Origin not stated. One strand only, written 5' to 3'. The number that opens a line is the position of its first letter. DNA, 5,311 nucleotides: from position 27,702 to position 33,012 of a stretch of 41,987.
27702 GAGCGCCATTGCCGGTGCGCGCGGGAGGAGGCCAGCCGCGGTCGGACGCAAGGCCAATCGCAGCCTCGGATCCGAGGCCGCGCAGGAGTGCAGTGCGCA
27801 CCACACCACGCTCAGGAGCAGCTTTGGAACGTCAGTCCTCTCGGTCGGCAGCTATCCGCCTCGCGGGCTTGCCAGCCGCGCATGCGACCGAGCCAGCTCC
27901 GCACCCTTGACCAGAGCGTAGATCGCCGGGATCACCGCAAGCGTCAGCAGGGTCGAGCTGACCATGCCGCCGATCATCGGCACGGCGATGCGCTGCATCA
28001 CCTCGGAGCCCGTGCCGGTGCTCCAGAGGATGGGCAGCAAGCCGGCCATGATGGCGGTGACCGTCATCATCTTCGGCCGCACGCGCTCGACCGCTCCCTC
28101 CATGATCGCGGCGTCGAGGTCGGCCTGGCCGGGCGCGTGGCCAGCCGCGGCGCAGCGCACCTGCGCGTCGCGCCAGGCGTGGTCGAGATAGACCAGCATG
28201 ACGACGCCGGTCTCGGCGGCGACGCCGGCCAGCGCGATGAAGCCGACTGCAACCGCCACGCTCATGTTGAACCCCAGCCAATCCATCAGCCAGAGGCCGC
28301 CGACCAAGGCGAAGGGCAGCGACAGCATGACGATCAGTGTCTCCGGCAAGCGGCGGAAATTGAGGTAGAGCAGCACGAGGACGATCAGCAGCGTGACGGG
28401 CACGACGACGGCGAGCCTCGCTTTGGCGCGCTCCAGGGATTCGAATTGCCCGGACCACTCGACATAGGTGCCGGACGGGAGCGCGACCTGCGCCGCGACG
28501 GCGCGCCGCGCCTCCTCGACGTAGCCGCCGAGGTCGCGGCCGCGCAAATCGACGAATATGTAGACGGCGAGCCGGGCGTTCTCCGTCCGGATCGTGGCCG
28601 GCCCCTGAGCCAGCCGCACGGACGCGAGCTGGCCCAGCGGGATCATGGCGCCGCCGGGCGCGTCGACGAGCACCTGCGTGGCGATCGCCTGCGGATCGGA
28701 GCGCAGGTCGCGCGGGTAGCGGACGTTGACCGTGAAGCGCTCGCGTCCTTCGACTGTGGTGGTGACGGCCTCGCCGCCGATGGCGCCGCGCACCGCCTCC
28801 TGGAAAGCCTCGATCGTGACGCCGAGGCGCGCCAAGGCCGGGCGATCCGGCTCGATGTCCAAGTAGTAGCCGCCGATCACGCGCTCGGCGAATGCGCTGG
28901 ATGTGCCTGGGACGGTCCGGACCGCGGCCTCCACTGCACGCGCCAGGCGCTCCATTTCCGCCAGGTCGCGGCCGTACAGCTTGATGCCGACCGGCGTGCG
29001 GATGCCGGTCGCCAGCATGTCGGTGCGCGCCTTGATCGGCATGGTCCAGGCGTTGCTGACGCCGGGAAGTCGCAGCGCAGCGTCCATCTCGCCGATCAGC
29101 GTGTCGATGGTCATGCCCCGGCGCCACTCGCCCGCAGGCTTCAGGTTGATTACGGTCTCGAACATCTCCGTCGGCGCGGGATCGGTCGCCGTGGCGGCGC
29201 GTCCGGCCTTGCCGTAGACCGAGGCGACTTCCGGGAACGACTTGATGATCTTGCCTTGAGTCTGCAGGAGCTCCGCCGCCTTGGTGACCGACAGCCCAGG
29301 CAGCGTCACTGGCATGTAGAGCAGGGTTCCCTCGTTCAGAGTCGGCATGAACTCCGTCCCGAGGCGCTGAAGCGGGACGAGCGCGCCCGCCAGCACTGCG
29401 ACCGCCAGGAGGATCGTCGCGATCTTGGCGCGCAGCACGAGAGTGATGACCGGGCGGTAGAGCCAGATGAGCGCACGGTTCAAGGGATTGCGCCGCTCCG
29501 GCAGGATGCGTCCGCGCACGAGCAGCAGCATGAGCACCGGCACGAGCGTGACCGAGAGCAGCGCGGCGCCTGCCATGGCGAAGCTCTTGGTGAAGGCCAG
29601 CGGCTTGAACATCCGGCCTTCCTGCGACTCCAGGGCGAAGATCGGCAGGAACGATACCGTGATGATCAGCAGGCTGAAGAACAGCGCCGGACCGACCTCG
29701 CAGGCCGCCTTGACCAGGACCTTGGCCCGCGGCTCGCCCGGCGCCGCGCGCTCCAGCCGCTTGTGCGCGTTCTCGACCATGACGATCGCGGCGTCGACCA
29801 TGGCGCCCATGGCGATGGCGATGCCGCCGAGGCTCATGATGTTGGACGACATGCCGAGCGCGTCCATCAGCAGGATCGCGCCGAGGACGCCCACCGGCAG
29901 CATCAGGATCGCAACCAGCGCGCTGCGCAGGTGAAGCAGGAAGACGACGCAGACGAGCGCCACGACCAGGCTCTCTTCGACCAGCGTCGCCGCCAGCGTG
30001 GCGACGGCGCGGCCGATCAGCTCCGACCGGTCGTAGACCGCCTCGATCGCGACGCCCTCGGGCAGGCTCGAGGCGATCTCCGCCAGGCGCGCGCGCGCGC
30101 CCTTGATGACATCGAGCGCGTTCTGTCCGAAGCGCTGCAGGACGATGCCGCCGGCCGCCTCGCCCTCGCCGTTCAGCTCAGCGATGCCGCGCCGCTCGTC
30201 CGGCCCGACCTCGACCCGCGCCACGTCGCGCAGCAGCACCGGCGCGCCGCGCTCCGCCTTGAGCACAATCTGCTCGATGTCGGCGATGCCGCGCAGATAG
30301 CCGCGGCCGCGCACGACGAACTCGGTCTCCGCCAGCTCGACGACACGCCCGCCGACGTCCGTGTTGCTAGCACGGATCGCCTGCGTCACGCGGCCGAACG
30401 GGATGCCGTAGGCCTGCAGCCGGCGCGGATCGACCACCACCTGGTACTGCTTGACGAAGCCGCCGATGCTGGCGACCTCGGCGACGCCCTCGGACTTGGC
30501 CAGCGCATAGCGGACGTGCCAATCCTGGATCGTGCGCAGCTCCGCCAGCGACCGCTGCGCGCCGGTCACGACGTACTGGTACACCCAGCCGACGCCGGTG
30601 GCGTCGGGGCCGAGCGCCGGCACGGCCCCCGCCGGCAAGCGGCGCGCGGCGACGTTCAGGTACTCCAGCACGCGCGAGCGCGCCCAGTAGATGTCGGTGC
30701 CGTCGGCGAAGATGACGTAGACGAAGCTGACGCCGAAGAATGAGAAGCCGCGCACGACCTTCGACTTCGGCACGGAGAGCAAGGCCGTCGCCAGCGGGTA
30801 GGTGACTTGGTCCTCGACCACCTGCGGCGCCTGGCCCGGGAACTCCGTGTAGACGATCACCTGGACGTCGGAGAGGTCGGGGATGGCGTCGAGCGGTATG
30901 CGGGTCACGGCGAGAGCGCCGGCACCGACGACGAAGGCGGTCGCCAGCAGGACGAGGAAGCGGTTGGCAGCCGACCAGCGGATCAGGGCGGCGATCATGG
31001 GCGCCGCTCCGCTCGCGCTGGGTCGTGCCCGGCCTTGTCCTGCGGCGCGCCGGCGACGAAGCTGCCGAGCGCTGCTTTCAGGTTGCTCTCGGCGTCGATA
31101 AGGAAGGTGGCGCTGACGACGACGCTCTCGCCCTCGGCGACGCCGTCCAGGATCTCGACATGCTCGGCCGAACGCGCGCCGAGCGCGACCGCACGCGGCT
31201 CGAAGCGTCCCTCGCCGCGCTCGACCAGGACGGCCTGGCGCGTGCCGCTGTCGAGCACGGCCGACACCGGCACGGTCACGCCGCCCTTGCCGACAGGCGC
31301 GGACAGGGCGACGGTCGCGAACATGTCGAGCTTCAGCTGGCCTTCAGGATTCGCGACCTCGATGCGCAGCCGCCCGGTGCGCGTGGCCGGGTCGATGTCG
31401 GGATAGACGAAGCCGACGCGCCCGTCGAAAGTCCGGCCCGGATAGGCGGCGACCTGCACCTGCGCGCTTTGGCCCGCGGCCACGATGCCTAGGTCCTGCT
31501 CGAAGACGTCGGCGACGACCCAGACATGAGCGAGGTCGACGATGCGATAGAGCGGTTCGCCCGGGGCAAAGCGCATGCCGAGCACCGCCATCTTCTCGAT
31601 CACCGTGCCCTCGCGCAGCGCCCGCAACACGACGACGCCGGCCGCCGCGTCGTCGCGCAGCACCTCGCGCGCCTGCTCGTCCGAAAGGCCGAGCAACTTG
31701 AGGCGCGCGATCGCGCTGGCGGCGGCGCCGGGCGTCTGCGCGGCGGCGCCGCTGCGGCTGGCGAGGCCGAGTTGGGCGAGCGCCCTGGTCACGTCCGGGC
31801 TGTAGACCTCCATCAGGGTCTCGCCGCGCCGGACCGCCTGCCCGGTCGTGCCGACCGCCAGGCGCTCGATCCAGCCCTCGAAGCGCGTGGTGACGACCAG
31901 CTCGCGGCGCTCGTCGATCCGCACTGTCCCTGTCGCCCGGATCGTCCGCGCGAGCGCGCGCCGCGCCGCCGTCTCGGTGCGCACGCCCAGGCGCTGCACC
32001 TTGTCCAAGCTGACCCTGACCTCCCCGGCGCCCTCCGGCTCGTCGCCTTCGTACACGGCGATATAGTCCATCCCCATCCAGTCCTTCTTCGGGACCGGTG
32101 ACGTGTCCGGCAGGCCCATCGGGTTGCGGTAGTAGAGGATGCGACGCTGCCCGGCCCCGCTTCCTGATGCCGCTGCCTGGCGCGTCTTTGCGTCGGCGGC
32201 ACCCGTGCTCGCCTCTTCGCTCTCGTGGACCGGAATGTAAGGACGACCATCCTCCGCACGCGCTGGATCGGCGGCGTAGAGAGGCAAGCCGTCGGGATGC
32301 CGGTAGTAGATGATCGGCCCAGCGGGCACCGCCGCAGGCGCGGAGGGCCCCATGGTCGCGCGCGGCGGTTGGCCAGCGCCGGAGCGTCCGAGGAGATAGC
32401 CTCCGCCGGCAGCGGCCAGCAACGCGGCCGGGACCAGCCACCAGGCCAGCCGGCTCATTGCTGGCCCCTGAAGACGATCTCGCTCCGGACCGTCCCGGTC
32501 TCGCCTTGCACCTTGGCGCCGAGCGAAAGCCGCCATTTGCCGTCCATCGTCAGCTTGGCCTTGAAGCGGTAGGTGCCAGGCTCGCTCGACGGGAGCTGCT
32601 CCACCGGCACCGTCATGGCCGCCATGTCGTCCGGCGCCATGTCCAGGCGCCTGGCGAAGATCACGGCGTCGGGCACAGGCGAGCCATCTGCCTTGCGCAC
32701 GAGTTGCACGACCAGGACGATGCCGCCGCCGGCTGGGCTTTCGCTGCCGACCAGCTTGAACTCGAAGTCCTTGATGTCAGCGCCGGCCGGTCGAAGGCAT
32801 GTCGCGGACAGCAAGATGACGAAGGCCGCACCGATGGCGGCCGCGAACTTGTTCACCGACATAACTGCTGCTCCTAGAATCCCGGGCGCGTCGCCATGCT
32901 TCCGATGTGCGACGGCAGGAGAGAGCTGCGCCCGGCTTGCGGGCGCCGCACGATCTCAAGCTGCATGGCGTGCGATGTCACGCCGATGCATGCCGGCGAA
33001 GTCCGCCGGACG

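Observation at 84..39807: The window is essentially one complete 39.7-kb Tn7-like transposon with exact ends and a 5-bp duplication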

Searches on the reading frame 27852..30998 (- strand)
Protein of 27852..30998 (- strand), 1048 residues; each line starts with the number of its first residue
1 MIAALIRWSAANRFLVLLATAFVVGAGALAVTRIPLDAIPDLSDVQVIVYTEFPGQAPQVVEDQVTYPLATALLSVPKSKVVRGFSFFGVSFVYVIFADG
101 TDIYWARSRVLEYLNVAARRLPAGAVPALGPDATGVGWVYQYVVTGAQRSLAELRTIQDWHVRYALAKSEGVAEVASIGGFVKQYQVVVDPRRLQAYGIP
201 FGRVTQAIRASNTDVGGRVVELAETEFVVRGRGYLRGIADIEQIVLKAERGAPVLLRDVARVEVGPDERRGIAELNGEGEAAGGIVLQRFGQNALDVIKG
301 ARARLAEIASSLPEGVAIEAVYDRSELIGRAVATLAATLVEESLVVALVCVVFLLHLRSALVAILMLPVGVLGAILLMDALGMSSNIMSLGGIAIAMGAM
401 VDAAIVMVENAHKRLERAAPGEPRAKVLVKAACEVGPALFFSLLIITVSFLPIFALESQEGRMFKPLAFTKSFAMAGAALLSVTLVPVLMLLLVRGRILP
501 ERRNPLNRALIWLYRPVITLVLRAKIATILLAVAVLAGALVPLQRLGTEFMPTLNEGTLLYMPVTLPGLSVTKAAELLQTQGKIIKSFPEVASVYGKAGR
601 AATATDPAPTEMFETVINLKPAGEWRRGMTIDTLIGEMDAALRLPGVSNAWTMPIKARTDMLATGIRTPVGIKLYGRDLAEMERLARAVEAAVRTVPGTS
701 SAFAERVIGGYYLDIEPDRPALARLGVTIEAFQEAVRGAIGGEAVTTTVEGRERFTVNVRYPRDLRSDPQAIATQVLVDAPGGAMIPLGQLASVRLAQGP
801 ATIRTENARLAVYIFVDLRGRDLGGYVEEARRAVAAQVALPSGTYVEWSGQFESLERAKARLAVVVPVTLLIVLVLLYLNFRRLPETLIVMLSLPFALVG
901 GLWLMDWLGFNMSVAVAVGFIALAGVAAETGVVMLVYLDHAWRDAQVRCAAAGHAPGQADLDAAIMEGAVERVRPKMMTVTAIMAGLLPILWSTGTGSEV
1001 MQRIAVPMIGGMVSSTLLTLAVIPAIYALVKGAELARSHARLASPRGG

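Call 9: search_protein_families(library=pfam, proteins=[window:27852-30998:-], max_evalue=0.01)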
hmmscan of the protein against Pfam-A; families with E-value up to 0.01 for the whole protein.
window:27852-30998:- (1048 aa): 1 family
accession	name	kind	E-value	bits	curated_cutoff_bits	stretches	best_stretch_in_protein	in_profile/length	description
PF00873.25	ACR_tran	-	4e-228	760.2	28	1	8-1031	4-1021/1021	AcrB/AcrD/AcrF family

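Call 74: search_protein_families(library=ncbifam, proteins=[window:27852-30998:-], max_evalue=0.00001)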
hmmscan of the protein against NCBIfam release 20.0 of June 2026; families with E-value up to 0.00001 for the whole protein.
window:27852-30998:- (1048 aa): 12 families
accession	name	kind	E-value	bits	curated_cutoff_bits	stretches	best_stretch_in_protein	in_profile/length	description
TIGR00914.1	2A0601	subfamily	0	1196.4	701.45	1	1-1033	1-1038/1051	CusA/CzcA family heavy metal efflux RND transporter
NF033617.1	RND_permease_2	subfamily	9.7e-130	434.3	1250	1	18-1031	13-1008/1009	multidrug efflux RND transporter permease subunit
NF000282.2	RND_permease_1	subfamily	5e-108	362.4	1250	1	22-1031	17-1028/1029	multidrug efflux RND transporter permease subunit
TIGR00915.1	2A0602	subfamily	2.6e-93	313.6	940.35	1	21-1033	17-1031/1050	efflux RND transporter permease subunit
NF007905.0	PRK10614.1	equivalog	1.5e-75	254.6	1774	1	16-1031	15-1009/1025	multidrug efflux RND transporter permease subunit MdtC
NF007133.0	PRK09579.1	equivalog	9.7e-68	228.7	1763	2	18-597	16-596/1017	multidrug efflux RND transporter permease subunit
NF007131.0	PRK09577.1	equivalog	2.8e-66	224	1768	1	20-1031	16-1023/1045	multidrug efflux RND transporter permease subunit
NF007798.0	PRK10503.1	equivalog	5.7e-65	219.5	1584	1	19-1031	27-1023/1040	MdtB/MuxB family multidrug efflux RND transporter permease subunit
NF000037.1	RND_perm_OqxB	exception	4.8e-61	206.7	2200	2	22-524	20-531/1050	multidrug efflux RND transporter permease subunit OqxB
NF007842.1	PRK10555.1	equivalog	8.3e-59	199.4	1854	2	22-572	18-583/1036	multidrug efflux RND transporter permease AcrD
NF011706.2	PRK15127.1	equivalog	7e-55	186.4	2150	2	21-563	17-576/1049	multidrug efflux RND transporter permease subunit AcrB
TIGR00921.1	2A067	subfamily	1.6e-06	26.5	351.9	0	337-455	586-699/733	hydrophobe/amphiphile efflux-3 (HAE3) family transporter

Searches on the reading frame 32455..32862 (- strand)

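Call 9: search_protein_families(library=pfam, proteins=[window:32455-32862:-], max_evalue=0.01)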
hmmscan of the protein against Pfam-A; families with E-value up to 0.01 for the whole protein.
window:32455-32862:- (135 aa): 1 family
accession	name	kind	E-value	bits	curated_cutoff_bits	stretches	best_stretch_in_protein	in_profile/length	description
PF13115.11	YtkA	-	1.9e-18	67.3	25.9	1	29-114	3-84/85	YtkA-like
